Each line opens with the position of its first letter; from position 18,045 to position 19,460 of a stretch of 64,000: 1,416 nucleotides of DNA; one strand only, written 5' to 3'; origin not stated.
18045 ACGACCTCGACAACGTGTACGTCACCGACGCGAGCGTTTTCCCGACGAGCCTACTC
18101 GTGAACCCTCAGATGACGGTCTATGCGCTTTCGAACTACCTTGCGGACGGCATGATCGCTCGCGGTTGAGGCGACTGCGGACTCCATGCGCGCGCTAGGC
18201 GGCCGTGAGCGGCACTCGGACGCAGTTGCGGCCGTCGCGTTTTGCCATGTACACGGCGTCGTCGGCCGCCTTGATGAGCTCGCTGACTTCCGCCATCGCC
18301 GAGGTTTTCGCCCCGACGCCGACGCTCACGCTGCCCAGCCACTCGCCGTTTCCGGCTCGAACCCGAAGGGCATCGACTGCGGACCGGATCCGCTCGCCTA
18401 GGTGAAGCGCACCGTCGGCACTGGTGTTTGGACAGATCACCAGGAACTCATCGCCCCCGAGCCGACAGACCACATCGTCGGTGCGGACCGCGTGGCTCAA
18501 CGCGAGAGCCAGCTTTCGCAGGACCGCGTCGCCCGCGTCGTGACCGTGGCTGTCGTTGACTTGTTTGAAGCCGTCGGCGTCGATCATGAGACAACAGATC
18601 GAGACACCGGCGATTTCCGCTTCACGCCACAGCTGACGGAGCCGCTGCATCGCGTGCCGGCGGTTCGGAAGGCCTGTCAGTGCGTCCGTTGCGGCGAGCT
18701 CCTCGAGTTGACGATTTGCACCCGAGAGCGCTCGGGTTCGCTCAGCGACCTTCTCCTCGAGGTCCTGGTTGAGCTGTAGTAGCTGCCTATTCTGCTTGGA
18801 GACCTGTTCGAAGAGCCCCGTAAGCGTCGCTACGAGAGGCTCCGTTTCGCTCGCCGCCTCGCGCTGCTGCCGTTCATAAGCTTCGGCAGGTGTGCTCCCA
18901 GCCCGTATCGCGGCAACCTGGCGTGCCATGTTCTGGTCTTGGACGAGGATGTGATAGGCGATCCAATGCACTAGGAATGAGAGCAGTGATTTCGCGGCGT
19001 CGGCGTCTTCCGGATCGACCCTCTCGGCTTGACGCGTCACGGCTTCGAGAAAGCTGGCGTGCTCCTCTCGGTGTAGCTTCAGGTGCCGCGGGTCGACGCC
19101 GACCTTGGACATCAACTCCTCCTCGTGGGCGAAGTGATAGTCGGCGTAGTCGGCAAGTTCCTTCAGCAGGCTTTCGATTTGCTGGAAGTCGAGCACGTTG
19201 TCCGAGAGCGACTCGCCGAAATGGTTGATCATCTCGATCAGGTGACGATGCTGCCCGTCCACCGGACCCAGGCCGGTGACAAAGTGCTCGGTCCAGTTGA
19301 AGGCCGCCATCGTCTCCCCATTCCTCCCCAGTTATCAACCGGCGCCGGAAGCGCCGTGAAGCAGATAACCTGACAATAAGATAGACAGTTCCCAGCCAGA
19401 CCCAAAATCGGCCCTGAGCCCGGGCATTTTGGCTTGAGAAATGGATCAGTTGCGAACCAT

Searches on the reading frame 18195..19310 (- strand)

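Call 62: search_protein_families(library=pfam, proteins=[window:18195-19310:-], max_evalue=0.001)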
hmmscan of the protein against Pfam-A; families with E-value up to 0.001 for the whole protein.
window:18195-19310:- (371 aa): 2 families
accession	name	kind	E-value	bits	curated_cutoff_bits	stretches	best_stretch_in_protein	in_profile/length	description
PF00990.26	GGDEF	-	2e-43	148.4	23.8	1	206-362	1-160/161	Diguanylate cyclase, GGDEF domain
PF01814.28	Hemerythrin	-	1.8e-11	45.1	25.3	1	17-129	6-124/127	Hemerythrin HHE cation binding domain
